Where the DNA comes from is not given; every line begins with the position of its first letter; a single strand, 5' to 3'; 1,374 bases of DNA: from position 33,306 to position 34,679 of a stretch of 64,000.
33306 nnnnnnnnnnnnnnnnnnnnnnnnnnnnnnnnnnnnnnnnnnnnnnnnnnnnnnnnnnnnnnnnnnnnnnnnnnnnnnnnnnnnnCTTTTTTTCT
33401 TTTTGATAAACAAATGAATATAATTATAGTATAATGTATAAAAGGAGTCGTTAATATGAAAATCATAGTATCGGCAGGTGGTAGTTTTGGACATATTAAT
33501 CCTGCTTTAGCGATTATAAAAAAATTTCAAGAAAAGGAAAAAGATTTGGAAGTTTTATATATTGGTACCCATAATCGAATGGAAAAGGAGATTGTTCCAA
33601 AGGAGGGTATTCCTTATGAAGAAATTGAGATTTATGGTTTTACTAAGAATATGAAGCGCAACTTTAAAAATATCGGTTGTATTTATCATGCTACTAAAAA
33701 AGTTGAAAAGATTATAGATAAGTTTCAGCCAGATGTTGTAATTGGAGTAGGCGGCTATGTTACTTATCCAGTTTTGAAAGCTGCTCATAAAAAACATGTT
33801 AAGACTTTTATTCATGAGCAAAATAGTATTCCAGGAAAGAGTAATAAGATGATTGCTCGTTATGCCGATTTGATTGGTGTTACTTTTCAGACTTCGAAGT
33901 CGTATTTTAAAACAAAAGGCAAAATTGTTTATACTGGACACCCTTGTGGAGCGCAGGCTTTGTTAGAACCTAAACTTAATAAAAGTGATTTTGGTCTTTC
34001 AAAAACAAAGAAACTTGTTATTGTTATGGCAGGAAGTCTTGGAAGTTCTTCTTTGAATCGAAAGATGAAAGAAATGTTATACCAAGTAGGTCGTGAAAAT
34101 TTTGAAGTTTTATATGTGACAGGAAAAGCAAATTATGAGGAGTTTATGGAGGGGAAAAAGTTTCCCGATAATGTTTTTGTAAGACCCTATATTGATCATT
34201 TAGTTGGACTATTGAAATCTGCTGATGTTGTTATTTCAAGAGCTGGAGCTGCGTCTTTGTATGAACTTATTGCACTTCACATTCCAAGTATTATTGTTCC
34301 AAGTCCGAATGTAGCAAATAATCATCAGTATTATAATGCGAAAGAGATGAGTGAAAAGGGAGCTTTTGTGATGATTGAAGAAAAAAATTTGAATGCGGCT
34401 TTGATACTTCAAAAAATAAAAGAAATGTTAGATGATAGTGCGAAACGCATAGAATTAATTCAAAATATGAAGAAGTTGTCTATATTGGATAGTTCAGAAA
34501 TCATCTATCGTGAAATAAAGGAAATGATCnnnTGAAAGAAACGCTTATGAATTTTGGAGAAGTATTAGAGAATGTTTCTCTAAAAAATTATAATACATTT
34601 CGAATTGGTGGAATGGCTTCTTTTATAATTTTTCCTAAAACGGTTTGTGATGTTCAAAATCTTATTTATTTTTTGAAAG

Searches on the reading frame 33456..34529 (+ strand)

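Call 13: search_protein_families(library=pfam, proteins=[window:33456-34529:+], max_evalue=0.05)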
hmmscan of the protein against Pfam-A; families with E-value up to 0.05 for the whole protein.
window:33456-34529:+ (358 aa): 5 families
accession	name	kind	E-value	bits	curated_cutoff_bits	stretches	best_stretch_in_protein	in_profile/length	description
PF03033.26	Glyco_transf_28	-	3.5e-36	124.8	26.2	1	3-139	1-136/139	Glycosyltransferase family 28 N-terminal domain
PF04101.22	Glyco_tran_28_C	-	2.4e-35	122.5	22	1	188-338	2-154/166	Glycosyltransferase family 28 C-terminal domain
PF00201.24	UDPGT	-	1e-05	25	19.5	1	259-330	344-411/499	UDP-glucoronosyl and UDP-glucosyl transferase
PF06722.18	EryCIII-like_C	-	1.3e-05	25.7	31.7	1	233-332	26-120/145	Erythromycin biosynthesis protein CIII-like, C-terminal domain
PF13439.12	Glyco_transf_4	-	0.034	14.6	28.5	0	56-120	36-102/170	Glycosyltransferase Family 4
